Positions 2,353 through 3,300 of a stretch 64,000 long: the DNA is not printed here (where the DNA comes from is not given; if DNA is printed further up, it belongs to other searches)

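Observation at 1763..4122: HMGL-type pyruvate aldolase fused to a Cst-II/Maf-like domain and translationally coupled to a KdsB paralog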

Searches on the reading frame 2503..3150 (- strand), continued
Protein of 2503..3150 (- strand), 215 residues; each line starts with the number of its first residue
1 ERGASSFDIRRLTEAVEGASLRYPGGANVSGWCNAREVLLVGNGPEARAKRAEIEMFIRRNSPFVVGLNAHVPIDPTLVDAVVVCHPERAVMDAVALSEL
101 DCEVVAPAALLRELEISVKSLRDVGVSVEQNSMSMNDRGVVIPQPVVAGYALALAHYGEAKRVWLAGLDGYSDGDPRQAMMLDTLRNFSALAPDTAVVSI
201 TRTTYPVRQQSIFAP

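Call 54: search_protein_families(library=pfam, alignment_id=A4, max_evalue=10)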
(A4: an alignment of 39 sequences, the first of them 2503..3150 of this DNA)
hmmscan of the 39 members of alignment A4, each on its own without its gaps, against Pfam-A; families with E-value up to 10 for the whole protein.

A. member 1, window:2503-3150:- (215 aa): 0 families

B. families by the number of members that match (of 39 scanned): 12 families
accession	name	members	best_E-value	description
PF01973.23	MptE-like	16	1.9e-05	6-hydroxymethylpterin diphosphokinase MptE-like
PF04430.19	DUF498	2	0.031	Protein of unknown function (DUF498/DUF598)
PF23602.1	CS_DNAAF11_C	1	0.0071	Dynein axonemal assembly factor 11-like, CS domain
PF19520.5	Dpp_8_9_N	1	0.054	Dipeptidyl peptidase 8 and 9 N-terminal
PF20343.3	DUF6638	1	0.11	Family of unknown function (DUF6638)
PF02552.22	CO_dh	1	0.16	CO dehydrogenase beta subunit/acetyl-CoA synthase epsilon subunit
PF14304.11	CSTF_C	1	0.17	Transcription termination and cleavage factor C-terminal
PF21126.3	KATNA1_MIT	1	0.22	Katanin p60 subunit A1, MIT domain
PF05597.16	Phasin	1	0.26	Poly(hydroxyalcanoate) granule associated protein (phasin)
PF20437.3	LonC_helical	1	0.27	Lon-like LonC helical domain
PF10740.15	DUF2529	1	0.27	Domain of unknown function (DUF2529)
PF24471.1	KH_DEAH11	1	0.29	DEAH11-like, KH-domain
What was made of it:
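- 2506..3090 (-): C-terminal nucleotide-binding domain, residues ~345-539: a divergent MptE-like/DUF115 fold. PF01973 is hit by 16 of 39 diverse members (call 54).
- On MptE-like / DUF115 (PF01973): Sixteen of 39 diverse family members do hit, best E 1.9e-5 (call 54).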
